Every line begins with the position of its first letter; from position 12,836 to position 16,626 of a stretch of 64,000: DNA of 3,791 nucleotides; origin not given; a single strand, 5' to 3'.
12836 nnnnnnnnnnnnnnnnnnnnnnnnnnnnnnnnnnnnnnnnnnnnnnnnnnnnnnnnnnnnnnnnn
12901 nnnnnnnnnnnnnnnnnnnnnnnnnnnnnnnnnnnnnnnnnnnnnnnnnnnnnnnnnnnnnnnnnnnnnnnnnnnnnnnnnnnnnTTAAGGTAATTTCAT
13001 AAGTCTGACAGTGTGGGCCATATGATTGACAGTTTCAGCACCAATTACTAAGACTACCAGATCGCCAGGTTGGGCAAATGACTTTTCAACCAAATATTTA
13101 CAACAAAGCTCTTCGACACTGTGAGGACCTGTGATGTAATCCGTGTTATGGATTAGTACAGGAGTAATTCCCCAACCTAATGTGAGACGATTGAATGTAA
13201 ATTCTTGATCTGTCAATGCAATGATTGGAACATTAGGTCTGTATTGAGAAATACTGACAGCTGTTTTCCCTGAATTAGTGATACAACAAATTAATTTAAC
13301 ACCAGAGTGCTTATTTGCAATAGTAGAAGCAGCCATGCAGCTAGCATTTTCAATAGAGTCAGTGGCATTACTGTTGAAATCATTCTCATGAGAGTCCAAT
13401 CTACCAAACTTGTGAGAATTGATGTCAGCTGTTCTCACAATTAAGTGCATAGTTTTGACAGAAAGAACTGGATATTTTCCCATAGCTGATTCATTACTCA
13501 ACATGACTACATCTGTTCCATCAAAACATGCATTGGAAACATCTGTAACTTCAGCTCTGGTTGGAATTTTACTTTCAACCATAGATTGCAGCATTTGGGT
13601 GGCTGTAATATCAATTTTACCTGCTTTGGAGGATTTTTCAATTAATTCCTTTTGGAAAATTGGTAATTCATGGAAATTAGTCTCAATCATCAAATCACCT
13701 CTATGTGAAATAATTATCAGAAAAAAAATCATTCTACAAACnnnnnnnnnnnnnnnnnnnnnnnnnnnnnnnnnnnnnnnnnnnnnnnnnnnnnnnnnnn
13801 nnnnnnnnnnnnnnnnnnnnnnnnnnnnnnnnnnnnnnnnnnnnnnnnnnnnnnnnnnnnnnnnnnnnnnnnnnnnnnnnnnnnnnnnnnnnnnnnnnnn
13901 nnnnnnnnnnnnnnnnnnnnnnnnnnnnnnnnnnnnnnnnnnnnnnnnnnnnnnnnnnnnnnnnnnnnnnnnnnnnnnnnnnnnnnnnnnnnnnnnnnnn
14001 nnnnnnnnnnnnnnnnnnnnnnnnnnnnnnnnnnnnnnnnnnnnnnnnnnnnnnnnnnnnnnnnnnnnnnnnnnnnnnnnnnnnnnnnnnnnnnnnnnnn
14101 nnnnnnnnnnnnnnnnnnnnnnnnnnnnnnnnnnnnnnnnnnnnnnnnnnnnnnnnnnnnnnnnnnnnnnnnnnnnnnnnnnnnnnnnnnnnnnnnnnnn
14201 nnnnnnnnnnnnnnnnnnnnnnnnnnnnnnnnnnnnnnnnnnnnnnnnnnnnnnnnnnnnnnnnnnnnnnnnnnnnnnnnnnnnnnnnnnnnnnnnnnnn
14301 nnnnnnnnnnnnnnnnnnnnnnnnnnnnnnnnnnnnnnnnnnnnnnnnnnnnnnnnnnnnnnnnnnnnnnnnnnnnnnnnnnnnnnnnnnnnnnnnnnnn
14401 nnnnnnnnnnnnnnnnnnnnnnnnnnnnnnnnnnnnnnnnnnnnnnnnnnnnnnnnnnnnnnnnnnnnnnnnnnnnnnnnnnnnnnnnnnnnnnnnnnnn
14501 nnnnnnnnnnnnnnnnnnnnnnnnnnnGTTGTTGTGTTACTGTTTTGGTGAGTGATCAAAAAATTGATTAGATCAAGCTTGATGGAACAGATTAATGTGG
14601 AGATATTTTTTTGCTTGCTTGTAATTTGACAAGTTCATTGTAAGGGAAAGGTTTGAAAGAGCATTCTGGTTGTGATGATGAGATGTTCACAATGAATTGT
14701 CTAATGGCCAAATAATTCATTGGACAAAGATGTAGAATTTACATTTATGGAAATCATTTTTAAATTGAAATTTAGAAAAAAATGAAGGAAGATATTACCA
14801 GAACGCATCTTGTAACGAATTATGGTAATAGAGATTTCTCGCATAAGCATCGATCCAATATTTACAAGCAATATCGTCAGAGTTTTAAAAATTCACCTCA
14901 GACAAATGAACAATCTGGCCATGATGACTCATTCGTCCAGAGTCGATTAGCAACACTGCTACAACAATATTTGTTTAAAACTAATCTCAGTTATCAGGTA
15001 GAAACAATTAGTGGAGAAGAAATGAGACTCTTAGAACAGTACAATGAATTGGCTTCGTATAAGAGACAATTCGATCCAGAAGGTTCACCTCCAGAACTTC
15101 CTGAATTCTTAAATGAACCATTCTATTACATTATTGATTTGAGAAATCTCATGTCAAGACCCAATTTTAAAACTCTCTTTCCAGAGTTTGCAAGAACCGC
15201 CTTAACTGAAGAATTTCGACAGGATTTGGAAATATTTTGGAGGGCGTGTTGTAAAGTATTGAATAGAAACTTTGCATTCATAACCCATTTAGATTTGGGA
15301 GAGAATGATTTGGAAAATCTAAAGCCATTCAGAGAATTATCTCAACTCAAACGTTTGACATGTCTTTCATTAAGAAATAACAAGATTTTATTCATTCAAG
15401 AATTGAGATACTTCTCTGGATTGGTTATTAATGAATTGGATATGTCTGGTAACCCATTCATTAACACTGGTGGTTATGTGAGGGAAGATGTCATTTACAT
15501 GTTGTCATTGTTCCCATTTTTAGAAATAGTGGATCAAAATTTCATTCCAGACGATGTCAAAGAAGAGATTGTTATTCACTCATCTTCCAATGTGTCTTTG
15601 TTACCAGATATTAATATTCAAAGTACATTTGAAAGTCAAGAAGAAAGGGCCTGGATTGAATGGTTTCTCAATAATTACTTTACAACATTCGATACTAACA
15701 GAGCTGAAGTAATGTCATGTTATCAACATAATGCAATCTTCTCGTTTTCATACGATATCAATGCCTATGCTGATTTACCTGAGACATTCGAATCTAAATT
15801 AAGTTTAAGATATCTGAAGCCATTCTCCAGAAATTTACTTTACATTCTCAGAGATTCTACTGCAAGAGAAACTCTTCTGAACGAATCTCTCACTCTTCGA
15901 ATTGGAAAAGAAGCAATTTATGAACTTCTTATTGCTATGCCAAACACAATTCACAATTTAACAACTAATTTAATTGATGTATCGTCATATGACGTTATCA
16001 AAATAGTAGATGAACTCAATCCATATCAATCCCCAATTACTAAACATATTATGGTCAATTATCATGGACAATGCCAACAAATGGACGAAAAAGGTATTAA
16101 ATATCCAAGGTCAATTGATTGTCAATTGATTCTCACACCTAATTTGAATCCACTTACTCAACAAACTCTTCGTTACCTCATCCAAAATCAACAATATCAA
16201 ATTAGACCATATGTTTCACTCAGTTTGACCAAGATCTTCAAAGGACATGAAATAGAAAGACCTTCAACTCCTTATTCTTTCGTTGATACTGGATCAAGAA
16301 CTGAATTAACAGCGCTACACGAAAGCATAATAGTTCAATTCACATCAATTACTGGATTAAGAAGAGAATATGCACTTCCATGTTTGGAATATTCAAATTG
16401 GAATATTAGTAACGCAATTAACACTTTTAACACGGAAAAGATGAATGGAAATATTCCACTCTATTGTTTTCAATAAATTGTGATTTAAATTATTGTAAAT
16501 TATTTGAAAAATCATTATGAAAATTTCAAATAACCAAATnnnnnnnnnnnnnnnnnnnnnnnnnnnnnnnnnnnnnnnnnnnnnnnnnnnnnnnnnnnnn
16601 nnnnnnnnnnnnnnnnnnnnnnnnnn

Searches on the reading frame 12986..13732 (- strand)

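Call 94: search_protein_families(library=pfam, proteins=[window:12986-13732:-], max_evalue=0.001)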
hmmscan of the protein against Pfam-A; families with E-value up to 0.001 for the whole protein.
window:12986-13732:- (248 aa): 2 families
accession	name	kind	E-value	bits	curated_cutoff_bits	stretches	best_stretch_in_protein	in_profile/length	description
PF00224.27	PK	-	9.1e-32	110.9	30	1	9-92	245-328/328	Pyruvate kinase, barrel domain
PF02887.21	PK_C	-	1.4e-23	83.6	28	1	130-235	2-103/114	Pyruvate kinase, alpha/beta domain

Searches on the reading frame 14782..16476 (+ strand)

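Call 27: search_protein_families(library=pfam, proteins=[window:14782-16476:+], max_evalue=0.001)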
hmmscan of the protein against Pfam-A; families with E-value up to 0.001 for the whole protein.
window:14782-16476:+ (564 aa): 6 families
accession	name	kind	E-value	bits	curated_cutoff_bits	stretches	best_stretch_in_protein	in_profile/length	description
PF22602.2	NXF_NTF2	-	3.9e-25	89.2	27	1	292-475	2-158/158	Nuclear RNA export factor, NTF2 domain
PF03943.19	TAP_C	-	2.1e-13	50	21.3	1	516-563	2-49/49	TAP C-terminal domain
PF14555.12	UBA_4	-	2.2e-07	31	21.8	1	516-549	3-36/43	UBA-like domain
PF24048.1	LRR_NXF1-5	-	7.6e-06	26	30.5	1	154-250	43-140/142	NXF1/2/3/5 leucine-rich repeat domain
PF12799.13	LRR_4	-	0.00014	22.4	27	1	168-209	4-43/44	Leucine Rich repeats (2 copies)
PF22566.2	UBA_8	-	0.00023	21.3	26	1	515-549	5-39/46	UBA-like domain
